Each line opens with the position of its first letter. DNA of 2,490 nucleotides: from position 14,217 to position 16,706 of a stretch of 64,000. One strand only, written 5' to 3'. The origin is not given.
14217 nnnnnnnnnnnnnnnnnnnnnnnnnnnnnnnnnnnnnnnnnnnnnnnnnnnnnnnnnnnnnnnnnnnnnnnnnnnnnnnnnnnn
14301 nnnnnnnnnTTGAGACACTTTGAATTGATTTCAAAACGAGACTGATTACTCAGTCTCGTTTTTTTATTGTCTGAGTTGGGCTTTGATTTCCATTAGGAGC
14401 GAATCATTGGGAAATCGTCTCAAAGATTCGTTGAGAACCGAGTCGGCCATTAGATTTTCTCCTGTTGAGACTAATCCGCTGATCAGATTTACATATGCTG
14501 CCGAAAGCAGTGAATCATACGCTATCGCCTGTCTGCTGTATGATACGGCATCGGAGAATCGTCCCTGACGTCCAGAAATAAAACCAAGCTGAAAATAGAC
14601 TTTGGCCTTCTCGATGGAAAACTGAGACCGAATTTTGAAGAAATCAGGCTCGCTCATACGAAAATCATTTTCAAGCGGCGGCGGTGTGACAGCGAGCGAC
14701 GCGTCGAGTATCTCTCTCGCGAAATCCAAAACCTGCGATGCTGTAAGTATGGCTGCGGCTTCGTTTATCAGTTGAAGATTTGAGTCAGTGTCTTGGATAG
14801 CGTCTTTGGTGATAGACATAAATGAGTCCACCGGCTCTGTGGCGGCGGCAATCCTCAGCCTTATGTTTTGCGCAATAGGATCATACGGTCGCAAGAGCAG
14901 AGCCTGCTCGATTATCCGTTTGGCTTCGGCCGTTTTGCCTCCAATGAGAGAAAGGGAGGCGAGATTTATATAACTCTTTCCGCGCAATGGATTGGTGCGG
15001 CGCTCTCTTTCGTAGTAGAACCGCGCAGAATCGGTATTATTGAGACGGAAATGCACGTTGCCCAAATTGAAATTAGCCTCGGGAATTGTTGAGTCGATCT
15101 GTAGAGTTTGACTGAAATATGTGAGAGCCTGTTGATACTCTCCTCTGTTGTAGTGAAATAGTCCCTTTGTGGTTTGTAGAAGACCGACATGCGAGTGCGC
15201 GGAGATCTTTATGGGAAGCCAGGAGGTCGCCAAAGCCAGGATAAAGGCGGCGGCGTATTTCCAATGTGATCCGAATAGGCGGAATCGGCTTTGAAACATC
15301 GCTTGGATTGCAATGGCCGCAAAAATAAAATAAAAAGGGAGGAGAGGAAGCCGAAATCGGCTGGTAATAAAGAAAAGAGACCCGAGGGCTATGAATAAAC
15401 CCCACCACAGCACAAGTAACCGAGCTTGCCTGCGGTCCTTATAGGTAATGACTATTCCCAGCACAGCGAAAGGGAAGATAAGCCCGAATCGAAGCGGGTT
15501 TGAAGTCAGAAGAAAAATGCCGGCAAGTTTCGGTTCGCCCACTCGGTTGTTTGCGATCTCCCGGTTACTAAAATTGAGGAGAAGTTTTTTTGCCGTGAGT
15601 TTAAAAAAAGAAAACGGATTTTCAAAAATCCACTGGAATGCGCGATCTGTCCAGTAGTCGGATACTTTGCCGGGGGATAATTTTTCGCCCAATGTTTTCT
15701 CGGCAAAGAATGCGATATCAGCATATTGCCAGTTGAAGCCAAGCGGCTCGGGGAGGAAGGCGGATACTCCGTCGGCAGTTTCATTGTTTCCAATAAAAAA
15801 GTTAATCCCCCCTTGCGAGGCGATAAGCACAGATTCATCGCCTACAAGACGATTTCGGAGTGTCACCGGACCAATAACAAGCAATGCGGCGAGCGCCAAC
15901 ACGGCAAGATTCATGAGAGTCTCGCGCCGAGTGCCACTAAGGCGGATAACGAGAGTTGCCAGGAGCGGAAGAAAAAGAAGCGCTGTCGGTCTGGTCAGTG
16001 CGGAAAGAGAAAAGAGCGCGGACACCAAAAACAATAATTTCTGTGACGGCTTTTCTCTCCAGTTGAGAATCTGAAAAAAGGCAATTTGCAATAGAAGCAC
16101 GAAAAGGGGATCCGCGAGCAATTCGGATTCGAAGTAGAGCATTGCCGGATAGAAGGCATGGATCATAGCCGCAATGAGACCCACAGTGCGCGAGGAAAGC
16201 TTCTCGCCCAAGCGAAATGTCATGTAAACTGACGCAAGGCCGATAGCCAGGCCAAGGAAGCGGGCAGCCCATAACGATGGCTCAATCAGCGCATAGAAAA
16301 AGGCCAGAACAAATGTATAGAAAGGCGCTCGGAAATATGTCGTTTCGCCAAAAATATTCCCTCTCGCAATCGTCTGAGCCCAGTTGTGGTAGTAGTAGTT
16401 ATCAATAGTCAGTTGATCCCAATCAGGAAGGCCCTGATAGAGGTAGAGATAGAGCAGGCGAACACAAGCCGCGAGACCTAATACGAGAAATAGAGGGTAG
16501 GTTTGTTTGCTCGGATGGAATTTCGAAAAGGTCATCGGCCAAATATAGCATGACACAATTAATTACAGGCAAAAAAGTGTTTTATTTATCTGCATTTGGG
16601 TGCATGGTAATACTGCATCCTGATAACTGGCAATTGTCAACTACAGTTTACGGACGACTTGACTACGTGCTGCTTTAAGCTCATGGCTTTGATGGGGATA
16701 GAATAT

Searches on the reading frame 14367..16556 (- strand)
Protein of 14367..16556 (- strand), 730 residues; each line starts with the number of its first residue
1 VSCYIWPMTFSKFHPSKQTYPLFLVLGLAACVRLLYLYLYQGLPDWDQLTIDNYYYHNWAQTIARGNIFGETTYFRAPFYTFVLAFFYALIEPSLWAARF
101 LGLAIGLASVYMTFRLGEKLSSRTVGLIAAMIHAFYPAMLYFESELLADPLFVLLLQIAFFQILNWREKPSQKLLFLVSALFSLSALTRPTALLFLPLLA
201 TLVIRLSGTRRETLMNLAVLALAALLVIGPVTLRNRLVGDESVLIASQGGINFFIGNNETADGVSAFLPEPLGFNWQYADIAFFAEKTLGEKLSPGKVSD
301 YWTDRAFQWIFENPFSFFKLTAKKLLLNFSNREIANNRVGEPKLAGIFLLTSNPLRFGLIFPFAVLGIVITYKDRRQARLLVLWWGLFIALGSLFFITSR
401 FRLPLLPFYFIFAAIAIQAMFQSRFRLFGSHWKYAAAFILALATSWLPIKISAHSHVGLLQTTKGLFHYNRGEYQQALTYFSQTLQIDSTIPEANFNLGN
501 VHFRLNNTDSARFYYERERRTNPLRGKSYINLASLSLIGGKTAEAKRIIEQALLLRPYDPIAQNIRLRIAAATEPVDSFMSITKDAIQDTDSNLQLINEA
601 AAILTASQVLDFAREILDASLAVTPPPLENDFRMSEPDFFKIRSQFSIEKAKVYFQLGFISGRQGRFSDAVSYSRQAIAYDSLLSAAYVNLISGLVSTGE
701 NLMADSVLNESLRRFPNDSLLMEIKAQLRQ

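Call 24: search_protein_families(library=pfam, proteins=[window:14367-16556:-], max_evalue=0.001)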
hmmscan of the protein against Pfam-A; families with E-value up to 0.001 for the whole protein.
window:14367-16556:- (730 aa): 12 families
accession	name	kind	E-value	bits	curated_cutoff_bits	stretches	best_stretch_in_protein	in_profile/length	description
PF07719.23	TPR_2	-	1.9e-16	59.2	27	0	492-517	1-26/34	Tetratricopeptide repeat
PF00515.34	TPR_1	-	1.3e-12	47.4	27.8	0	464-489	7-32/34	Tetratricopeptide repeat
PF13181.12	TPR_8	-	1.8e-12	46.8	25.7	0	493-517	2-26/34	Tetratricopeptide repeat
PF13424.12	TPR_12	-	2.2e-10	41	30.1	1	463-517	8-70/77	Tetratricopeptide repeat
PF13231.12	PMT_2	-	2.8e-10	41.1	26.1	1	77-231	3-157/160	Dolichyl-phosphate-mannose-protein mannosyltransferase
PF13428.12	TPR_14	-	9.6e-10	38.6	23.5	0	492-534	1-43/44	Tetratricopeptide repeat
PF14559.12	TPR_19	-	1.9e-09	38.2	25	1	472-516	5-49/68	Tetratricopeptide repeat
PF13432.12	TPR_16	-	8e-09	36.2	32.7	1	468-518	7-57/65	Tetratricopeptide repeat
PF13374.12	TPR_10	-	1.9e-07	31.3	27.5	0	465-487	9-31/42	Tetratricopeptide repeat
PF13414.12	TPR_11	-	9.3e-07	28.9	26.8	1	468-505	4-41/42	TPR repeat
PF13431.12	TPR_17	-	5.9e-06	26.6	24.4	0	481-512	2-33/34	Tetratricopeptide repeat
PF13174.12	TPR_6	-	4.3e-05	24.3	26.3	0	493-517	1-25/33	Tetratricopeptide repeat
